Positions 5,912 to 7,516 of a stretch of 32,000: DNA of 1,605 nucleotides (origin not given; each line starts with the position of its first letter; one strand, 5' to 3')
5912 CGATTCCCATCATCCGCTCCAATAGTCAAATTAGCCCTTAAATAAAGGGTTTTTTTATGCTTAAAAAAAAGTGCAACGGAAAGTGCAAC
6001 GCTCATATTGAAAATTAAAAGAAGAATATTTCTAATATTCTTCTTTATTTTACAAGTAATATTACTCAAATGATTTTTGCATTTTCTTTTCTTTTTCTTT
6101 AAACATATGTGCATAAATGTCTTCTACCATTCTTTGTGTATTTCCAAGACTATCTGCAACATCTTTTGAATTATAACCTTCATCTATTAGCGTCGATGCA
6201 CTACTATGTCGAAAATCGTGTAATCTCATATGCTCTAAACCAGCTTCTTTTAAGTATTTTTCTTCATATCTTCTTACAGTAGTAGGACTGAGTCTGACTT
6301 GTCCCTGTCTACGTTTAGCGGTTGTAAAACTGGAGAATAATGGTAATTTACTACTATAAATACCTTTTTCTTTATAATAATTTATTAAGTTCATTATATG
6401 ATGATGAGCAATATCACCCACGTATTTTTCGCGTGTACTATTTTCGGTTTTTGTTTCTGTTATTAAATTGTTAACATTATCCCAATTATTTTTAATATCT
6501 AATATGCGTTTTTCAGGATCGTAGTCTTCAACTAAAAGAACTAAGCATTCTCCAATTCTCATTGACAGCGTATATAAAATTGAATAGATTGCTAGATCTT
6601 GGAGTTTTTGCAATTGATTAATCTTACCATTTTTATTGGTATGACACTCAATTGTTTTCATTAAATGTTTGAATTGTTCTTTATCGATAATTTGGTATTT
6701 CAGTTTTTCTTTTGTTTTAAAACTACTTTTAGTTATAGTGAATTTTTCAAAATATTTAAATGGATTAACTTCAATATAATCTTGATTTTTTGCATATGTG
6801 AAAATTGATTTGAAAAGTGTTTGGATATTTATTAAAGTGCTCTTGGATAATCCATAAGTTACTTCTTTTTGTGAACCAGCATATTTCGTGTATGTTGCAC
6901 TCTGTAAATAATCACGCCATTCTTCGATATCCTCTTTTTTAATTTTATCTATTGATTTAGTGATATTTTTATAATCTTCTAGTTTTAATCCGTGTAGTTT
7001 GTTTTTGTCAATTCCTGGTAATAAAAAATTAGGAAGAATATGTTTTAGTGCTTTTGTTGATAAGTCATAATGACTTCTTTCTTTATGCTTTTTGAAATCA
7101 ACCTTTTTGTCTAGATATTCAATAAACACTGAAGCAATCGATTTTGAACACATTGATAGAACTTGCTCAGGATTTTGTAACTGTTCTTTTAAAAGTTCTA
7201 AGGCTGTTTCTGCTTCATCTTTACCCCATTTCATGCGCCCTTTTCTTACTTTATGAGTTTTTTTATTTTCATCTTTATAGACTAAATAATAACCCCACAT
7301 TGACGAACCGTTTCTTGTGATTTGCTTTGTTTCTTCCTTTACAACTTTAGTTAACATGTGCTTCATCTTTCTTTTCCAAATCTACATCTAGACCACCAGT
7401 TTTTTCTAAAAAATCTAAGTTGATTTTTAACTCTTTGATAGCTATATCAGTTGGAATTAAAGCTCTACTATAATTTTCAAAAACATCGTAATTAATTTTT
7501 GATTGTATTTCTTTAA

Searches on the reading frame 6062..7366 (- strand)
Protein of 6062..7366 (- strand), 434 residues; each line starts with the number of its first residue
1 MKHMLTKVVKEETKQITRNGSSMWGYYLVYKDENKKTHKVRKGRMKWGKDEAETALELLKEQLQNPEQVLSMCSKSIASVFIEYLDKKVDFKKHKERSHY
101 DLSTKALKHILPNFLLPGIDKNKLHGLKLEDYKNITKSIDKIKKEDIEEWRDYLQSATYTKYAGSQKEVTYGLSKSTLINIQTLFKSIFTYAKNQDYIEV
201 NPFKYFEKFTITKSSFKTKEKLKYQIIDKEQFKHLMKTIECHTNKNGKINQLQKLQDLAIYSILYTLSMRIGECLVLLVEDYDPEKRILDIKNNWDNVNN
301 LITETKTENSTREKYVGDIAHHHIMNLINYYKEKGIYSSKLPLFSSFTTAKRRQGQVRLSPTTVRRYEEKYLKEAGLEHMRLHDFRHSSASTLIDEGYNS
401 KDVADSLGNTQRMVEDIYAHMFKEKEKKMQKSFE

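Call 12: search_protein_families(library=pfam, proteins=[window:6062-7366:-], max_evalue=0.01)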
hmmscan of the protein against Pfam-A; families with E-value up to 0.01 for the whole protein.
window:6062-7366:- (434 aa): 2 families
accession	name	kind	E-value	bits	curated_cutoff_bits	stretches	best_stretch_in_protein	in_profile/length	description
PF00589.27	Phage_integrase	-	6.6e-16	59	27.1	1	227-423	3-170/172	Phage integrase family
PF13102.12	Phage_int_SAM_5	-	3.8e-05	24.4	22.3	1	81-208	2-95/98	Phage integrase SAM-like domain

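Call 29: find_encoding_contigs(protein=window:6062-7366:-, flank=10000, max_places=6)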
Protein window:6062-7366:- (434 aa): no gene with exactly this product is on record in the collection.

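Call 37: find_related_loci(query=window:6062-7366:-, collection=viral_contigs, flank=4000)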
Query window:6062-7366:- (434 aa) in viral_contigs; peptide patterns used: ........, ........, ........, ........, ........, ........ (x = any residue, [..] = any of these).
4 stretches matched a pattern, but none encodes a relative of the query by tblastn (E <= 1e-3).

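Call 38: find_homologous_proteins(query=window:6062-7366:-, max_evalue=1e-10)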
Query window:6062-7366:- (434 aa): 2 proteins with E <= 1e-10 among 4744 candidates.
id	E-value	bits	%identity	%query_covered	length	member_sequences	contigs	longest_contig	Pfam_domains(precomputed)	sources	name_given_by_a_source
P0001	6.2e-284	959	100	100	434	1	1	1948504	PF00589.28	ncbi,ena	-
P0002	3.5e-12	64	29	38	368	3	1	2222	PF14659.13,PF22022.3,PF00589.28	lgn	-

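Call 39: find_encoding_contigs(protein=P0001, flank=10000, max_places=4)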
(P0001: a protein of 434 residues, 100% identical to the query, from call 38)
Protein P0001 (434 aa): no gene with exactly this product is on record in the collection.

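Call 40: list_cluster_members(proteins=[P0001])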
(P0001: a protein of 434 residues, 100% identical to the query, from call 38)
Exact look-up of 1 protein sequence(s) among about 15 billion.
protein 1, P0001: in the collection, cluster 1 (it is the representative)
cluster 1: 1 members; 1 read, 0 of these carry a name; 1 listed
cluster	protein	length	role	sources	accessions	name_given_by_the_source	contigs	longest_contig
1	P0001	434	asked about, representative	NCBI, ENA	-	-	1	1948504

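Call 85: search_protein_families(library=phrogs, proteins=[window:6062-7366:-], max_evalue=0.001)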
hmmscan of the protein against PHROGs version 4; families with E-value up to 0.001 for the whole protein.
window:6062-7366:- (434 aa): 3 families
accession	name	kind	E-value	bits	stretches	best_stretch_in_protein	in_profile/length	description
phrog_1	-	integration and excision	9e-40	138.5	1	10-431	102-446/611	integrase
phrog_216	-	integration and excision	1.4e-17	64.7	1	179-433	16-236/301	integrase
phrog_7685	-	integration and excision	2.3e-06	28.3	1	360-433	163-235/240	integrase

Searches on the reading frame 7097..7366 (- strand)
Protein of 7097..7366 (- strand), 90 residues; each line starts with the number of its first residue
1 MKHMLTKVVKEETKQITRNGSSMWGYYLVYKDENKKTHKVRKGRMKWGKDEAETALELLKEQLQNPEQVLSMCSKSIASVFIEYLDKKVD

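Call 72: search_protein_families(library=pfam, proteins=[window:7097-7366:-], max_evalue=10)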
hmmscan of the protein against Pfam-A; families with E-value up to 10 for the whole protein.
seq(90 aa): 2 families
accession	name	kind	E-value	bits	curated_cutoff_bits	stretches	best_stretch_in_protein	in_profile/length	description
PF16977.10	ApeC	-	0.083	13.1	26.5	1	9-53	62-106/208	C-terminal domain of apextrin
PF20930.2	Dicer_PBD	-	0.13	12.9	26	1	45-88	22-65/100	Dicer, partner-binding domain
